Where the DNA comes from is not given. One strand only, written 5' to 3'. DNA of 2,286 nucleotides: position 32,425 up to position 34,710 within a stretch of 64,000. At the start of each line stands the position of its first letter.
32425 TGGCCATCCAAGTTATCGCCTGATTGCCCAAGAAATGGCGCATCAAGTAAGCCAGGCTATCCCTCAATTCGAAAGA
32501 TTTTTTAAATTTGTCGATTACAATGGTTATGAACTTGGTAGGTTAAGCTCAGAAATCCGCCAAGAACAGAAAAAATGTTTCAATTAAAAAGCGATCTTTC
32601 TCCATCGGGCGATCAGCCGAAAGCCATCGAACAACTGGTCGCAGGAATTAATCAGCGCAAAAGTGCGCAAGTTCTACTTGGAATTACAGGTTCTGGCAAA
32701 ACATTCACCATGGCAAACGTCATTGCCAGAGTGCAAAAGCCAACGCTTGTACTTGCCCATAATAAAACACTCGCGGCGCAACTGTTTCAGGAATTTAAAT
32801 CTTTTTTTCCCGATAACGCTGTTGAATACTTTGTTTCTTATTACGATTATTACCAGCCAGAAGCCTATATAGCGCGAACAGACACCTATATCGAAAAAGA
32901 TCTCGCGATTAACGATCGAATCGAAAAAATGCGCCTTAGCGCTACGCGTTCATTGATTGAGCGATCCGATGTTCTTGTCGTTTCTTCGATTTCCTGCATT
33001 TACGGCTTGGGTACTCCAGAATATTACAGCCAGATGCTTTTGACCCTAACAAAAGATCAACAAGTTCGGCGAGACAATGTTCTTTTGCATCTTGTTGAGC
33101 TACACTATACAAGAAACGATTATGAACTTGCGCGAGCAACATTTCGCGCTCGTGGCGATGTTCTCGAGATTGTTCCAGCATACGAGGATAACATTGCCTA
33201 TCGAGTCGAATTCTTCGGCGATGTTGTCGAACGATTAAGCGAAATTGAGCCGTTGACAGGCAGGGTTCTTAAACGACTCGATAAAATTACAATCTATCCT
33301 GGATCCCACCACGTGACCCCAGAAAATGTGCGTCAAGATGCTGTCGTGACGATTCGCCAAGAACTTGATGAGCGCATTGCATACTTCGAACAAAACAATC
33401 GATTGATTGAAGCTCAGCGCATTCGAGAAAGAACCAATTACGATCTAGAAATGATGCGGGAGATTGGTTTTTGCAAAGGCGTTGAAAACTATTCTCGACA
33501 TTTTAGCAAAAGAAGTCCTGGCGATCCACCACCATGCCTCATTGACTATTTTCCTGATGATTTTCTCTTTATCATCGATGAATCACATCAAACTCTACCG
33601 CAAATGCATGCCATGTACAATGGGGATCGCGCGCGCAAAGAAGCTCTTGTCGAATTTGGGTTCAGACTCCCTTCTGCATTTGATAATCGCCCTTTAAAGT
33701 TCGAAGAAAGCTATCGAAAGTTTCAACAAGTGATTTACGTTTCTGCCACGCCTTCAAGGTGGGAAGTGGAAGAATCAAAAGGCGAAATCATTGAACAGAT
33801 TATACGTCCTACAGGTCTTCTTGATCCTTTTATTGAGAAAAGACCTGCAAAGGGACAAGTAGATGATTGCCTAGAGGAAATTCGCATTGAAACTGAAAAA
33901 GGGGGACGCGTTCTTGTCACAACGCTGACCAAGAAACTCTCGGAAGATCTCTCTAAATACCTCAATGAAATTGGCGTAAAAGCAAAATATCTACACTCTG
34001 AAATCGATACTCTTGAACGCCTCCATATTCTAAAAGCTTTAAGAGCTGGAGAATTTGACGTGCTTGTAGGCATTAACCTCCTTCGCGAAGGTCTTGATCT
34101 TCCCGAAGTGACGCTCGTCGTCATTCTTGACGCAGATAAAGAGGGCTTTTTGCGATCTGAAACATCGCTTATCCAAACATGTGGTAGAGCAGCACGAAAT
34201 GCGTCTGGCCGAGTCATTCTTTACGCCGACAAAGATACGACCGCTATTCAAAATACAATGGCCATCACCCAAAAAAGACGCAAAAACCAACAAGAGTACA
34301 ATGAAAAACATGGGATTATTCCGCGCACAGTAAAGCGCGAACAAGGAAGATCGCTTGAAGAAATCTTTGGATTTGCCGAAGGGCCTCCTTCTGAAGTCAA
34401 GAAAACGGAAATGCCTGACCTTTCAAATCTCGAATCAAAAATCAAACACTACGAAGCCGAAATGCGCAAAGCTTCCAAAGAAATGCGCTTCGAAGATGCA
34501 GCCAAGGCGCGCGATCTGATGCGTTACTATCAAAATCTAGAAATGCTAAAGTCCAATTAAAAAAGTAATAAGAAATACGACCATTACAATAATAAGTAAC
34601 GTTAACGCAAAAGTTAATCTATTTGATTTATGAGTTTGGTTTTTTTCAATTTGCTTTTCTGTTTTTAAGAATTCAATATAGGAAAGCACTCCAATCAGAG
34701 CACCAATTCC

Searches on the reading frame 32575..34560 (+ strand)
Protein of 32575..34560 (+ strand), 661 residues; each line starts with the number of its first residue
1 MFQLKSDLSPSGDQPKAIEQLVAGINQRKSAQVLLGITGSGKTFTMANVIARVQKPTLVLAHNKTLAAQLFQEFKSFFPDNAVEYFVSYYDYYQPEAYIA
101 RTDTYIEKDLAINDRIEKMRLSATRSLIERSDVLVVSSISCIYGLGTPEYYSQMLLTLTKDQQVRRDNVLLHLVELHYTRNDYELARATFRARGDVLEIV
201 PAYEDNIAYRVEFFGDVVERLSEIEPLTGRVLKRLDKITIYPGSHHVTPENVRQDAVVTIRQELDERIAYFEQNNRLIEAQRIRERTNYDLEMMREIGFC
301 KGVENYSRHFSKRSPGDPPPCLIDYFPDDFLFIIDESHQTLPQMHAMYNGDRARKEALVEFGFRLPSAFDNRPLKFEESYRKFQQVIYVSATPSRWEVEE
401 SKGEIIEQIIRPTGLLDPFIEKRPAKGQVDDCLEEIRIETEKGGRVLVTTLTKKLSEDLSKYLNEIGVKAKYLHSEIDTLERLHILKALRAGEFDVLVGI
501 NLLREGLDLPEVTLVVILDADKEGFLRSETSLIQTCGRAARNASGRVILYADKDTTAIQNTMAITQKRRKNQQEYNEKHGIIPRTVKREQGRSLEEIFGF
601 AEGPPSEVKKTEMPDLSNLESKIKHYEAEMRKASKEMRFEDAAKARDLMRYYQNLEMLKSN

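Call 22: find_encoding_contigs(protein=window:32575-34560:+, flank=10000, max_places=4)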
Protein window:32575-34560:+ (661 aa): 2 contigs read that carry it; 1 place shown.
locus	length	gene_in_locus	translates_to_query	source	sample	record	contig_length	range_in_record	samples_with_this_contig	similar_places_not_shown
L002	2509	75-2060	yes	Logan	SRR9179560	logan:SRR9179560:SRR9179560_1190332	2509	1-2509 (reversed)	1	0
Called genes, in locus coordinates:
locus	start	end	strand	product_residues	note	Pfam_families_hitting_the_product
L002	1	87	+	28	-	?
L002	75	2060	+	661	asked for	PF00270:DEAD (faint), PF04851:ResIII, PF17757:UvrB_inter, PF27431:UvrB_3rd, PF00271:Helicase_C, PF12344:UvrB, PF02151:UVR (weak)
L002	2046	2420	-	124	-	PF02656:DUF202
